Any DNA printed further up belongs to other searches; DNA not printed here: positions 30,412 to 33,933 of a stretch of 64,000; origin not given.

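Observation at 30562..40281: Helicase-DUF1998 giant + 1073-aa partner + coupled Cas4-like nuclease: a Druantia-III / DISARM-class-2-like hybrid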

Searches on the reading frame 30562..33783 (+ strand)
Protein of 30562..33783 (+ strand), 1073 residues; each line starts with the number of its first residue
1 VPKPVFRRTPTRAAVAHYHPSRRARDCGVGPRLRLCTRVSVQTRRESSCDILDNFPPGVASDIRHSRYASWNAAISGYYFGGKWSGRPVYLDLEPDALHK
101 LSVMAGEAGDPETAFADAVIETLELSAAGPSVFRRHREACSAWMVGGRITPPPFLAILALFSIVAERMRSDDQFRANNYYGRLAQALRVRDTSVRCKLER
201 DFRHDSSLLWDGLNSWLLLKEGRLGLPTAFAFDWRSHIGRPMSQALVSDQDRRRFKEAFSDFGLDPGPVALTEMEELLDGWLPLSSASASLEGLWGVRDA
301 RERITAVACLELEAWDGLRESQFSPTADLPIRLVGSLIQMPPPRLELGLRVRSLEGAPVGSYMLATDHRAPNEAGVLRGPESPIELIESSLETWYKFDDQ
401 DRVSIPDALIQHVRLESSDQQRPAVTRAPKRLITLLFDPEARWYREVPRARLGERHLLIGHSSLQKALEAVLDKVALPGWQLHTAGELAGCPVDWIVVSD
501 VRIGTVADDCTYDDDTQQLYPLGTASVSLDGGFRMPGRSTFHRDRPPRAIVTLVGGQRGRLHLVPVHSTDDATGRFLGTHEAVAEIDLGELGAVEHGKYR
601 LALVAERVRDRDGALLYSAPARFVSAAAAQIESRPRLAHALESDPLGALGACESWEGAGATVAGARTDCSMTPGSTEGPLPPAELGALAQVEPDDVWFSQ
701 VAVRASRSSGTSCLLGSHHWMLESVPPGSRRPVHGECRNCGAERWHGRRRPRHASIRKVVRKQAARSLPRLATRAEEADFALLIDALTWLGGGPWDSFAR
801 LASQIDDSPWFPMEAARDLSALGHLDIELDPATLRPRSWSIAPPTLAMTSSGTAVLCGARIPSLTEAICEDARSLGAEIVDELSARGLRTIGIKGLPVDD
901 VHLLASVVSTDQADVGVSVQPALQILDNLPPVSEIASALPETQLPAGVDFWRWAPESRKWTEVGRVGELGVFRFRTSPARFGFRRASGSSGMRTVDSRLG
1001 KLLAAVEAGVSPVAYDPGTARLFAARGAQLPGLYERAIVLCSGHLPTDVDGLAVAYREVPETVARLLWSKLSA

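Call 3: search_protein_families(library=pfam, proteins=[window:30562-33783:+], max_evalue=0.01)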
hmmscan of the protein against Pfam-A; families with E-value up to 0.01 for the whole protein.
window:30562-33783:+ (1073 aa): 0 families

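Call 4: search_protein_families(library=padloc, proteins=[window:30562-33783:+], max_evalue=0.01)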
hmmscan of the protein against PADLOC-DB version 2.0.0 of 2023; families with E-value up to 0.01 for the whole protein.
window:30562-33783:+ (1073 aa): 11 families
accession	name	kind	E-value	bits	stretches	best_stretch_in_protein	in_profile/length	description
PDLC00023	DruF2|DruF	-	1.3e-147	491.5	1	66-1071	7-1009/1011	Unknown function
PDLC00016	DruF2|DruF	-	1.3e-144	481.5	1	64-1072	20-1029/1030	Unknown function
PDLC00052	DruF4|DruF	-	5.6e-41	138.4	2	65-283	7-225/692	Unknown function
PDLC00020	DruF2|DruF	-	8.7e-38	127.9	1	64-317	6-262/693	Unknown function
PDLC00017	DruF2|DruF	-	9.4e-38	127.8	1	62-333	5-276/693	Unknown function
PDLC00055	DruF4|DruF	-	1.3e-28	97.8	1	65-267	2-200/703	Unknown function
PDLC00057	DruL4|DruL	-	5.6e-19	66.6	1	817-1071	46-301/309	Unknown function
PDLC00054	DruF4|DruF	-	9.7e-19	65.3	1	68-267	3-192/678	Unknown function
PDLC00053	DruF4|DruF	-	4.8e-17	59.8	1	68-320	3-256/689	Unknown function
PDLC00021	DruF2|DruF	-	6.1e-15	52.9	1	68-268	3-192/676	Unknown function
PDLC00056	DruL4|DruL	-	8.1e-07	26.1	1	992-1063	225-295/330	Unknown function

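Call 34: find_homologous_proteins(query=window:30562-33780:+, max_evalue=0.00001)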
Query window:30562-33780:+ (1073 aa): 74 proteins with E <= 0.00001 among 8000 candidates.
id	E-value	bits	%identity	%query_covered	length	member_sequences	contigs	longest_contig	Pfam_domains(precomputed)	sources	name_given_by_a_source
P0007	0.0e+0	1999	96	87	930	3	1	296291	-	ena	-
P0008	0.0e+0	1393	80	73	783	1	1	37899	-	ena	-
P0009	0.0e+0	1345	76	72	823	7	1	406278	-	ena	-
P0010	9.1e-158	546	36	94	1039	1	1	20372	-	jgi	jgi:hypothetical protein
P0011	1.8e-154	535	38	93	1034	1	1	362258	-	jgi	jgi:hypothetical protein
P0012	1.5e-146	508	36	94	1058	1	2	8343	-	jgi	jgi:hypothetical protein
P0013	1.3e-145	505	36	94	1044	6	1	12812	-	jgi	jgi:hypothetical protein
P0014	1.4e-143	499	34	94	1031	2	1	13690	-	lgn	-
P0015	1.1e-136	476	33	94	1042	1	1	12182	-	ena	-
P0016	1.5e-133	465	34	94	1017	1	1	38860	-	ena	-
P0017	7.8e-133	463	35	94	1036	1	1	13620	-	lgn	-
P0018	3.1e-132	461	34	94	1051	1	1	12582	-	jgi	jgi:hypothetical protein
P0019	3.0e-131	458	32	94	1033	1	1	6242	-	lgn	-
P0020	1.2e-130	456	34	94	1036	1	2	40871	-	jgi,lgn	jgi:hypothetical protein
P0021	2.4e-130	455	33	94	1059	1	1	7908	-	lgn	-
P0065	5.2e-77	278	30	86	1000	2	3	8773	-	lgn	-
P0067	2.6e-76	276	30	86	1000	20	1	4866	-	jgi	jgi:hypothetical protein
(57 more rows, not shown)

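Call 39: find_related_loci(query=A3, collection=genome_contigs, flank=10000)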
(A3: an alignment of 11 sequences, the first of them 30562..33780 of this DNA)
Query A3 (1073 aa) in genome_contigs; peptide patterns used: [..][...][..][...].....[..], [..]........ (x = any residue, [..] = any of these).
51 stretches matched a pattern; 19 encode a relative of the query (tblastn E <= 1e-3); 18 distinct loci.
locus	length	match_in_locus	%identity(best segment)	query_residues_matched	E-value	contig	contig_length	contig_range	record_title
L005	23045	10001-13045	35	66-1067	2e-125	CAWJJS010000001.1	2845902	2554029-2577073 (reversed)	MAG: uncultured Solirubrobacterales bacterium isolate MFD05513.bin.1.189 genome assembly, contig: contig_15349, whole ge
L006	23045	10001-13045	35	66-1067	4e-125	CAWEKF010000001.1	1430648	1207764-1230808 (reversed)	MAG: uncultured Solirubrobacterales bacterium isolate MFD05841.bin.2.214 genome assembly, contig: contig_12246, whole ge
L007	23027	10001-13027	34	68-1071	1e-118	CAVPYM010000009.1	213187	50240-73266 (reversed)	MAG: uncultured Actinomycetes bacterium isolate MFD01916.bin.1.134 genome assembly, contig: contig_2469, whole genome sh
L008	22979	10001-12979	31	68-1064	6e-107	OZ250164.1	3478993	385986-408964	MAG: Dehalococcoidia bacterium isolate 0168574f-4b79-4a4d-bdbd-32c97b7f51b1 genome assembly, chromosome: 1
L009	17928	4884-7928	34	68-1073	5e-113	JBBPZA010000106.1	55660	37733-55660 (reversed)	MAG: Solirubrobacterales bacterium isolate bin.237 bin.237_S1Ck141_534474_length_55660_cov_48.9582, whole genome shotgun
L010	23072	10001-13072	37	64-1073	1e-150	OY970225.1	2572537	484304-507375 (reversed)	MAG: uncultured Actinomycetes bacterium isolate MFD02416.bin.2.78 genome assembly, chromosome: 1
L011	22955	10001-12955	28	68-1064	5e-71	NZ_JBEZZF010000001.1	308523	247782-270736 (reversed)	Promicromonospora sp. NPDC023987 NPDC023987_104_A6.ctg-0001, whole genome shotgun sequence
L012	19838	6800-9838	35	68-1072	2e-130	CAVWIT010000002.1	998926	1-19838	MAG: uncultured Solirubrobacterales bacterium isolate MFD02248.bin.1.55 genome assembly, contig: contig_23403, whole gen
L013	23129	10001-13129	37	60-1072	6e-83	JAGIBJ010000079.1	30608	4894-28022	MAG: Solirubrobacteraceae bacterium isolate BIN45 scaffold45_cov0, whole genome shotgun sequence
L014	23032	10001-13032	35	66-1071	2e-120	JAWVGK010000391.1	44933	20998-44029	MAG: Solirubrobacteraceae bacterium isolate BP_475 scaffold_3531009, whole genome shotgun sequence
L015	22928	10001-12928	29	66-1064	3e-69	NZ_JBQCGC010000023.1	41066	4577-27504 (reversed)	MAG: Amnibacterium sp. isolate bin237 k141_1721728, whole genome shotgun sequence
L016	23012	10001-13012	31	64-1071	5e-107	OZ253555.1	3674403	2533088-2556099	MAG: Dehalococcoidia bacterium isolate 3e717284-69a8-41bf-8ce6-f7adde8b09c9 genome assembly, chromosome: 1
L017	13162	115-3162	32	65-1057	2e-37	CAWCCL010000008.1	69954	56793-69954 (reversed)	MAG: uncultured Actinomycetes bacterium isolate MFD00962.bin.2.73 genome assembly, contig: contig_16570, whole genome sh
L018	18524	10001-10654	25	67-266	6e-10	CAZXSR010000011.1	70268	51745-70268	MAG TPA_asm: uncultured Ferruginibacter sp. isolate binchicken_co298_333 genome assembly, contig: NODE_506_length_70268_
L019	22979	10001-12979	27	68-1071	2e-9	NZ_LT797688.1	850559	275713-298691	Planktothrix sp. PCC 11201 isolate BBR_PRJEB10991, whole genome shotgun sequence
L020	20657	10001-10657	24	67-267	4e-9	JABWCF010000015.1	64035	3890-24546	MAG: Flavobacteriales bacterium isolate MAG_49 scaffold_347, whole genome shotgun sequence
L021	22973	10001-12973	26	68-1071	1e-8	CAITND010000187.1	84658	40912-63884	MAG: uncultured Oscillatoriales cyanobacterium isolate KTt_bin-1839 genome assembly, contig: bin-1839:187/277, whole gen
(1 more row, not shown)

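Call 45: search_protein_families(library=pfam, proteins=[L005:19459-20550:-, L005:18599-19336:-, L005:21966-22394:+, L007:18401-19939:+, L009:13763-14944:+, L010:19940-21475:+, L010:21554-23071:+, L016:18707-19888:-, L019:18886-20328:+, L021:18841-21123:-], max_evalue=0.001)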
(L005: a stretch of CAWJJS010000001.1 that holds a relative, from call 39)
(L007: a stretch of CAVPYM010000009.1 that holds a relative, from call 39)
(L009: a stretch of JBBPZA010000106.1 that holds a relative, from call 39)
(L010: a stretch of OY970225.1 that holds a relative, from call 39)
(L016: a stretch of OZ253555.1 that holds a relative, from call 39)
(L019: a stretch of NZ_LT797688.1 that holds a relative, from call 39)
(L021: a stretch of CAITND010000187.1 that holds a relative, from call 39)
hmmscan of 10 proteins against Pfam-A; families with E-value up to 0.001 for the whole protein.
L005:19459-20550:- (363 aa): 0 families

L005:18599-19336:- (245 aa): 0 families

L005:21966-22394:+ (142 aa): 2 families
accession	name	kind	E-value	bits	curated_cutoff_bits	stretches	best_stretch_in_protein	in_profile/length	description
PF03852.21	Vsr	-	4.5e-19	68.5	27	1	16-79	10-69/74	DNA mismatch endonuclease Vsr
PF18741.7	MTES_1575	-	0.00068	20.1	38.2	0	99-137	53-94/96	REase_MTES_1575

L007:18401-19939:+ (512 aa): 0 families

L009:13763-14944:+ (393 aa): 1 family
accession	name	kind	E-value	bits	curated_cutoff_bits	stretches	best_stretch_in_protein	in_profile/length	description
PF20296.3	MTaX1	-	3.2e-14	53.9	25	1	64-194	5-111/111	Methylase-associated X1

L010:19940-21475:+ (511 aa): 3 families
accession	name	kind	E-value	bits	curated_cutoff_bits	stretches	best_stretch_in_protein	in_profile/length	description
PF03793.24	PASTA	-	8.9e-09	35.6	23.2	1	443-504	2-63/64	PASTA domain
PF13860.13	FlgD_ig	-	8.6e-08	32.5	27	1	266-314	24-72/79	FlgD Ig-like domain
PF19077.6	Big_13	-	5.8e-05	24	27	1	393-432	60-100/102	Bacterial Ig-like domain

L010:21554-23071:+ (506 aa): 4 families
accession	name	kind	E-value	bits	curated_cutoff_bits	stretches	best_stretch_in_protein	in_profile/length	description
PF00069.31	Pkinase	-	1.4e-40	139.8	31.7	1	18-235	2-212/263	Protein kinase domain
PF07714.23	PK_Tyr_Ser-Thr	-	2.5e-32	112.6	23.1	1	18-261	2-248/258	Protein tyrosine and serine/threonine kinase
PF01636.29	APH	-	2.4e-05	24.7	23.2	0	30-134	12-110/239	Phosphotransferase enzyme family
PF03109.22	ABC1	-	3.2e-05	23.6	22.9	1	62-175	120-225/244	ABC1 atypical kinase-like domain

L016:18707-19888:- (393 aa): 0 families

L019:18886-20328:+ (480 aa): 1 family
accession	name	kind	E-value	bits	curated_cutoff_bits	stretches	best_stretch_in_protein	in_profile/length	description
PF00999.27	Na_H_Exchanger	-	3.3e-64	217.5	26.2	1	70-468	8-373/375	Sodium/hydrogen exchanger, transmembrane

L021:18841-21123:- (760 aa): 2 families
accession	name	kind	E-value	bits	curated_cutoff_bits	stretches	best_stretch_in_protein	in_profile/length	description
PF03068.20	PAD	-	2.6e-56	191.8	25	1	383-745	2-394/395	Protein-arginine deiminase (PAD)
PF08527.15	PAD_M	-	1.2e-05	25.5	24.8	1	239-373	5-154/159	Protein-arginine deiminase (PAD) middle domain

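Call 64: predict_structure(alignment_id=A2)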
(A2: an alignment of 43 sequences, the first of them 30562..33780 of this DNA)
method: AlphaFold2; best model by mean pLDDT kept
length: 1073 residues; sequences in the alignment: 43
mean_pLDDT: 79.8   pTM: 0.73
mean pLDDT of the five models: 79.8, 76.8, 76.8, 75.6, 74.9
residues with pLDDT >= 90: 445; 70-90: 394; 50-70: 108; < 50: 126
segments of 3 or more residues with pLDDT < 50: 1-60, 321-324, 689-717, 749-775
pLDDT, mean of each block of 10 residues (from residue 1): 31 30 30 30 31 43 77 94 80 89 93 94 90 94 87 94 82 68 92 92 91 88 75 55 77 85 74 86 85 85 85 73 61 84 82 69 73 64 79 77 84 85 86 90 87 93 94 91 88 93 85 87 86 88 94 87 83 85 90 86 78 79 90 83 92 76 91 73 70 33 28 50 74 68 58 36 35 55 95 91 84 94 96 91 96 96 94 97 89 97 93 88 95 93 76 88 84 79 81 90 91 94 92 97 93 92 95 79
secondary structure, 60 per line:
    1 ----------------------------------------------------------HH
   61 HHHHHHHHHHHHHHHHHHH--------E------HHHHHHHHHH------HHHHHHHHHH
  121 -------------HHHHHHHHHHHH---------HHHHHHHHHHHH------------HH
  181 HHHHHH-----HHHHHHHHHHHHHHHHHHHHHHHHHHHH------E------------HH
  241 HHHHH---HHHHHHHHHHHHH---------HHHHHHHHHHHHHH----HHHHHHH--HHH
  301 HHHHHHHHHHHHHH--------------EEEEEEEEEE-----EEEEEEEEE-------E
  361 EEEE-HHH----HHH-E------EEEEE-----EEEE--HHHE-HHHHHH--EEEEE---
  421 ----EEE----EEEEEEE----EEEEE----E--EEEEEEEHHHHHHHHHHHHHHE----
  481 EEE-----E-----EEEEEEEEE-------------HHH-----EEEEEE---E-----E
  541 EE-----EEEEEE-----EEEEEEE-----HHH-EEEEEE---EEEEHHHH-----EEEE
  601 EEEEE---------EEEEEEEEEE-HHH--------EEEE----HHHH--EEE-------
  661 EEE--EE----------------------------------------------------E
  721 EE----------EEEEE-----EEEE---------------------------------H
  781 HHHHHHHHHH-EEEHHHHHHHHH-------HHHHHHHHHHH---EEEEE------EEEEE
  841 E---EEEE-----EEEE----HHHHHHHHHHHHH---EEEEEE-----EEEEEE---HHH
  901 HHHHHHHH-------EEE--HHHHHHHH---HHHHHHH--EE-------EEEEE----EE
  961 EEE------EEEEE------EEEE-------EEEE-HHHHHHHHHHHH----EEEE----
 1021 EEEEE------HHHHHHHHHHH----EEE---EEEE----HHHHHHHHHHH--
elements in order (helices of 4 or more, strands of 3 or more residues): H59-79 H95-104 H111-120 H134-145 H155-166 H179-186 H192-219 H239-245 H249-261 H271-284 H289-295 H298-314 E329-338 E344-352 E360-364 E384-388 E394-397 H405-410 E413-417 E425-427 E432-438 E443-447 E455-461 H462-475 E481-483 E495-503 E525-530 E540-542 E548-553 E559-565 E575-580 E584-587 H588-591 E597-605 E615-624 E637-640 H645-648 E651-653 E661-663 E720-722 E733-737 E743-746 H780-790 E792-794 H795-803 H811-821 E825-829 E836-841 E845-848 E854-857 H862-874 E878-883 E889-894 H898-908 E916-918 H921-928 H932-938 E950-954 E959-963 E970-974 E981-984 E992-995 H997-1008 E1013-1016 E1021-1025 H1032-1042 E1047-1049 E1053-1056 H1061-1071

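Call 66: fold_search(model_id=the predicted structure, library=pdb)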
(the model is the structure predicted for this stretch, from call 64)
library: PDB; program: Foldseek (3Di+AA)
matches with E <= 10: 597; with E <= 0.001: 1
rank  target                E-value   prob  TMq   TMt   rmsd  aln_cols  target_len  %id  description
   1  9n9j_P2               8.3e-04  0.41  0.09  0.12  25.0       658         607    9  Structure of a GRP94 folding intermediate engaged with a CCDC134- and FKBP11-bound secretory translocon (released 2025-11-19)
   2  7ptp_A                9.9e-03  0.38  0.06  0.09  19.4       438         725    8  In-situ structure of pentameric S-layer protein (released 2021-12-15)
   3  8b6l_P                1.1e-02  0.23  0.10  0.14  24.1       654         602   10  Subtomogram average of the human Sec61-TRAP-OSTA-translocon (released 2022-12-07)
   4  7d8n_A                3.5e-02  0.33  0.06  0.09  14.9       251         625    7  Structure of the inactive form of wild-type peptidylarginine deiminase type III (PAD3) crystallized under the conditio (released 2021-06-02)
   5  8gul_A                4.3e-02  0.23  0.07  0.14  18.3       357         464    8  Chitin-active AA10 LPMO (GbpA) complexed with Cu(II) from Vibrio campbellii (released 2023-06-21)
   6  7d8n_B                5.0e-02  0.28  0.06  0.09  15.0       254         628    7  Structure of the inactive form of wild-type peptidylarginine deiminase type III (PAD3) crystallized under the conditio (released 2021-06-02)
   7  8yot_B                5.2e-02  0.25  0.07  0.17  17.4       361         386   11  Nanobody in complex with LILRB3 (released 2025-06-18)
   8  9ijj_O                6.0e-02  0.09  0.06  0.05  31.3       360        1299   10  In situ structure of the central apparatus in mouse sperm axoneme. (released 2025-06-04)
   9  3v9f_A                8.1e-02  0.20  0.06  0.09  20.1       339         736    8  Crystal Structure of the extracellular domain of the putative hybrid two component system BT3049 from B. thetaiotaomic (released 2012-03-14)
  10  9jtz_C                8.5e-02  0.97  0.07  0.26   5.4       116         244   13  Crystal structure of Nir2 C-terminal domain in complex with phosphatidic acid (released 2025-10-15)
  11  7sqc_F1               8.5e-02  0.08  0.05  0.10  27.0       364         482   11  Ciliary C1 central pair apparatus isolated from Chlamydomonas reinhardtii (released 2022-04-13)
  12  3ott_A                8.9e-02  0.28  0.07  0.09  17.8       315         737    9  Crystal Structure of the extracellular domain of the putative one component system BT4673 from B. thetaiotaomicron (released 2011-08-10)
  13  9hui_A                9.8e-02  0.12  0.06  0.10  19.9       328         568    8  CryoEM structure of human peptidylarginine deiminase type 4 (PAD4) in complex with heparin oligomer (20 subunits). (released 2025-10-22)
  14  7d5v_A                1.0e-01  0.23  0.07  0.11  14.0       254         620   10  Structure of the C646A mutant of peptidylarginine deiminase type III (PAD3) (released 2021-06-02)
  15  9huj_A                1.1e-01  0.35  0.08  0.13  11.2       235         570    9  CryoEM structure of human peptidylarginine deiminase type 4 (PAD4) in complex with heparin oligomer (12 subunits) (released 2025-10-22)
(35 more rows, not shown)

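Call 67: search_solved_structures(query=A2, max_evalue=10)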
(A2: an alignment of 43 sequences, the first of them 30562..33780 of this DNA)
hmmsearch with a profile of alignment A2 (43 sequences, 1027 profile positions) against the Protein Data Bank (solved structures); distinct sequences matched with E-value up to 10: 1.
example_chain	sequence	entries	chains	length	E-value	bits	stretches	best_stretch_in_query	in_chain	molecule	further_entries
6mrs_A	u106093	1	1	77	0.76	10.8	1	811-867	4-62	Peak6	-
